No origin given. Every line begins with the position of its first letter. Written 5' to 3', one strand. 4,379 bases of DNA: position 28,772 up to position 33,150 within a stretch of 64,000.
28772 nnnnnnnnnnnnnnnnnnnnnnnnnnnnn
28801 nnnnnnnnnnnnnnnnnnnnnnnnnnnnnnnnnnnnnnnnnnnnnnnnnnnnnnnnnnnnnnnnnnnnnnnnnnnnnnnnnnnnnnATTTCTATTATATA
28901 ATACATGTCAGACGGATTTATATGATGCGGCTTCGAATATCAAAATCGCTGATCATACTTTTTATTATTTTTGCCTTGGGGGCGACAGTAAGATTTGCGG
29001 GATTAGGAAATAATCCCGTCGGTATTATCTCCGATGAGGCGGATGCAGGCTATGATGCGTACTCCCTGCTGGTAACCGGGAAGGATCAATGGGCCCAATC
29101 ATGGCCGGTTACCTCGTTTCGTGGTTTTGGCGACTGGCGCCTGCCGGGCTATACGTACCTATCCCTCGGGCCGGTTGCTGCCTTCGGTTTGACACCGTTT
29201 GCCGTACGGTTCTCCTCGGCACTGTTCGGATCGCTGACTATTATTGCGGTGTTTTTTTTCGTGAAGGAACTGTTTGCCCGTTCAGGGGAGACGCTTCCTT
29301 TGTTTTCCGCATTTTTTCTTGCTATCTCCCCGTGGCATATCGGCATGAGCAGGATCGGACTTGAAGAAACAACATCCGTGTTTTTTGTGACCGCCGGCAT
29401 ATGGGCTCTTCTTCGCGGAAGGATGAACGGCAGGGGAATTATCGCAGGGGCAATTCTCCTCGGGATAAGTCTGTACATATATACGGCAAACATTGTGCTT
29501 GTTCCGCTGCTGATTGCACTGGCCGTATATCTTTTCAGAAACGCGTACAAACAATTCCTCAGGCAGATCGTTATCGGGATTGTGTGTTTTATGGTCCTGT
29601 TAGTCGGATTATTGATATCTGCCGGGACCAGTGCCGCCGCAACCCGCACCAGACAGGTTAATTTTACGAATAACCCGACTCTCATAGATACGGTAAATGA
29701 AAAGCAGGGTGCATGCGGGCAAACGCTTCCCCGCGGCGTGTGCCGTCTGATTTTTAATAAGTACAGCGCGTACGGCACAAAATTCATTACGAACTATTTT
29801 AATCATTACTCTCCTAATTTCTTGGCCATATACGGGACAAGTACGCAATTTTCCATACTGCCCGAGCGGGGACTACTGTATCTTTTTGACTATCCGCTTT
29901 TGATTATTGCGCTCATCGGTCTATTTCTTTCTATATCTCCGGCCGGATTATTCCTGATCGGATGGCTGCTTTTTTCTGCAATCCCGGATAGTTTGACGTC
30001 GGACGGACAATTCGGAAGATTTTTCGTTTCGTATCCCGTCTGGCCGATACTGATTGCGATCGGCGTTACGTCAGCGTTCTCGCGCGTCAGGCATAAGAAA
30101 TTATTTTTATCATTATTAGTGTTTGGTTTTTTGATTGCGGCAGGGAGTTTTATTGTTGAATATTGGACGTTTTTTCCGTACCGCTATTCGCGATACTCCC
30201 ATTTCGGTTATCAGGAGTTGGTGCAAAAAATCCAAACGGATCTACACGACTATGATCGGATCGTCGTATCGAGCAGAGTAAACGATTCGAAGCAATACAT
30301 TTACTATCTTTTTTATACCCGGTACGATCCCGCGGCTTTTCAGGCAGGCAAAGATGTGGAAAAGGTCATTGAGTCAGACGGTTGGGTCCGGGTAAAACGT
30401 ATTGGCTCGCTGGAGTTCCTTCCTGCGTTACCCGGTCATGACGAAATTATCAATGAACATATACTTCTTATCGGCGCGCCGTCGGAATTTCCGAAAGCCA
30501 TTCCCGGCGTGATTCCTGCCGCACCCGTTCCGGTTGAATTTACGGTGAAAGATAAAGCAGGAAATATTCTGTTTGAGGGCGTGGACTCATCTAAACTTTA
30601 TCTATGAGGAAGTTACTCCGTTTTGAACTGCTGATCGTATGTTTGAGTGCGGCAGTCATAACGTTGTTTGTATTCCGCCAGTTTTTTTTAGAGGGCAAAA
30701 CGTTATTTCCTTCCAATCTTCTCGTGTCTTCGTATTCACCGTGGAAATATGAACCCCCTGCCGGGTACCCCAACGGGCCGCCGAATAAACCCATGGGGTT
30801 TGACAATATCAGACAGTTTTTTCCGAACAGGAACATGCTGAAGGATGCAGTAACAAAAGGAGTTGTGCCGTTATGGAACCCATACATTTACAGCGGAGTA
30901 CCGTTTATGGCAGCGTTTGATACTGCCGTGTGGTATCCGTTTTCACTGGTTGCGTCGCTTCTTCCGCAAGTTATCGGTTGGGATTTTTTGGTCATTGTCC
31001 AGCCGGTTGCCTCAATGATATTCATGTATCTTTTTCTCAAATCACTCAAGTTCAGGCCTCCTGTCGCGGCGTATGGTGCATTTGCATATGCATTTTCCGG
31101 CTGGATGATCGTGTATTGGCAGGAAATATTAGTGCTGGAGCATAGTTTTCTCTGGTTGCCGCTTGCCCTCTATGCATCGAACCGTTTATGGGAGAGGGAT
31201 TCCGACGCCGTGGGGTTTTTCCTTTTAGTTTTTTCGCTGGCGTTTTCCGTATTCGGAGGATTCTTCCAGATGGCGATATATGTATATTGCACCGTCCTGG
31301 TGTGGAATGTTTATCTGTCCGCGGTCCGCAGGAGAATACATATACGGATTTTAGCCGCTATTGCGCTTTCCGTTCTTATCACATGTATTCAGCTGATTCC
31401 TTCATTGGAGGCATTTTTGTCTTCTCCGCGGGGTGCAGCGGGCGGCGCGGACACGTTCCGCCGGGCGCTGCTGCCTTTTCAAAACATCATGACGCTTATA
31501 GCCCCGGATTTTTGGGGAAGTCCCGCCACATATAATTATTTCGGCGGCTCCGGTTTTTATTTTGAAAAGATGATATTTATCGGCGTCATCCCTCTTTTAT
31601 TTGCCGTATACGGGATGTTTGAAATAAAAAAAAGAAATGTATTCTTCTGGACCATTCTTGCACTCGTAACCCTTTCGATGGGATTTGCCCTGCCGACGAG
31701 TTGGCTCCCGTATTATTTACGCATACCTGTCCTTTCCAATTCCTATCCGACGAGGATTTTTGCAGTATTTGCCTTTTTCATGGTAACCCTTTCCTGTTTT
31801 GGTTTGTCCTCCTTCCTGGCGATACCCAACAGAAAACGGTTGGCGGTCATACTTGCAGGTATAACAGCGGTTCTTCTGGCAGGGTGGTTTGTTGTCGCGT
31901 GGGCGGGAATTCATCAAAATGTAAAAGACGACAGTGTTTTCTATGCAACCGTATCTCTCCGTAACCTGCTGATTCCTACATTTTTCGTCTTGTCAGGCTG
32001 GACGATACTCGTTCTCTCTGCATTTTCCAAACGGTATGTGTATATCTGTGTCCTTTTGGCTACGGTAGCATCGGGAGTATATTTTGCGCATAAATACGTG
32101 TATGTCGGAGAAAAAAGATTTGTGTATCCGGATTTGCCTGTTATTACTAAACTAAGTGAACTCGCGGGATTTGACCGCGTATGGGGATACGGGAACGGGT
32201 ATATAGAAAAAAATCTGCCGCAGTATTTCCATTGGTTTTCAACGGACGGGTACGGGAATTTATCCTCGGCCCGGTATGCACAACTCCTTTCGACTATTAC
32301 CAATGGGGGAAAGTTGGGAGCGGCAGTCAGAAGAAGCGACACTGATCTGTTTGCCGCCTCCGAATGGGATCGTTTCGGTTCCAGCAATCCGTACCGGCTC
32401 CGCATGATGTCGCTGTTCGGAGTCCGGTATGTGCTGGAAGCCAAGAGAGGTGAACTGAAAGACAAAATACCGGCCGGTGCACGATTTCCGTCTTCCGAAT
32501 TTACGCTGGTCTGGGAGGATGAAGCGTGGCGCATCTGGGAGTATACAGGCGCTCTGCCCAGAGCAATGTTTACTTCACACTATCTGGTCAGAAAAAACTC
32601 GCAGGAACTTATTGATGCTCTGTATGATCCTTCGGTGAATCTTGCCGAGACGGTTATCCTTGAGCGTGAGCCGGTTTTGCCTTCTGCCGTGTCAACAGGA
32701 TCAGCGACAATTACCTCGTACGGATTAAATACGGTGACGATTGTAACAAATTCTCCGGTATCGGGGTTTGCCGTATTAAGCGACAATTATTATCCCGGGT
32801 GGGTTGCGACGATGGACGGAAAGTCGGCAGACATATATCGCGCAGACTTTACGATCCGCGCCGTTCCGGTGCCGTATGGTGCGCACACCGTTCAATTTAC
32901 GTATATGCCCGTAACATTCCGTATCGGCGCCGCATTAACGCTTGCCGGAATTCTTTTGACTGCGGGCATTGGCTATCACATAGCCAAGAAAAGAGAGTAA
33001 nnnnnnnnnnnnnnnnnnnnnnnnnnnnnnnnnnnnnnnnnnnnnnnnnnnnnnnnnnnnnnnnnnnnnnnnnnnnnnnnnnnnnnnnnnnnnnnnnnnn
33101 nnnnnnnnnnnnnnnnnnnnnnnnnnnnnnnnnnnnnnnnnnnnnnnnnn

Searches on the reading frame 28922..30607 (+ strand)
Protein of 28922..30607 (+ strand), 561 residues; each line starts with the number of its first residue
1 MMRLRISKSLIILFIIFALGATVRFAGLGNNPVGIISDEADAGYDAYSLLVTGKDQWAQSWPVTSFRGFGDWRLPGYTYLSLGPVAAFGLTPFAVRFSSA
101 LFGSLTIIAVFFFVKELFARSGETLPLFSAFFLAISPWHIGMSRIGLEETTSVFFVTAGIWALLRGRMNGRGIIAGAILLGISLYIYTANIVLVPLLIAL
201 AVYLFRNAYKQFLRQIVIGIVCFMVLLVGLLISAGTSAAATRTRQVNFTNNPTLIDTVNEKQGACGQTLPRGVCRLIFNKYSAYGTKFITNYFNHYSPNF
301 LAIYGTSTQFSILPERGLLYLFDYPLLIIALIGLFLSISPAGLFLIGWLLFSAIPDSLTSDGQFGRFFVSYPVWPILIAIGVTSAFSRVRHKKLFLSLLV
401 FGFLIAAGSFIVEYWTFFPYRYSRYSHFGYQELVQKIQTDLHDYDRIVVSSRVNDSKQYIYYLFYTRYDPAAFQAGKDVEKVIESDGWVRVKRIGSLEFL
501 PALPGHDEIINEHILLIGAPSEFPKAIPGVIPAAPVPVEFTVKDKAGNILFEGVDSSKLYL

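Call 22: search_protein_families(library=pfam, proteins=[window:28922-30607:+], max_evalue=0.00001)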
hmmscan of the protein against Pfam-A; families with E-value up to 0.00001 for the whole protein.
window:28922-30607:+ (561 aa): 1 family
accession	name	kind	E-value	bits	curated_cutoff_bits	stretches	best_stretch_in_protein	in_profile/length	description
PF13231.12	PMT_2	-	6.7e-07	30.1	26.1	1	87-226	16-151/160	Dolichyl-phosphate-mannose-protein mannosyltransferase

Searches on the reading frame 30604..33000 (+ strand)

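Call 22: search_protein_families(library=pfam, proteins=[window:30604-33000:+], max_evalue=0.00001)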
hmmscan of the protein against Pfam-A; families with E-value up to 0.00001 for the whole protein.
window:30604-33000:+ (798 aa): 1 family
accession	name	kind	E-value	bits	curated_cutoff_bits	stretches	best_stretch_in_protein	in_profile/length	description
PF09586.16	YfhO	-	2.2e-23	83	28.5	2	701-779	756-835/835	Bacterial membrane protein YfhO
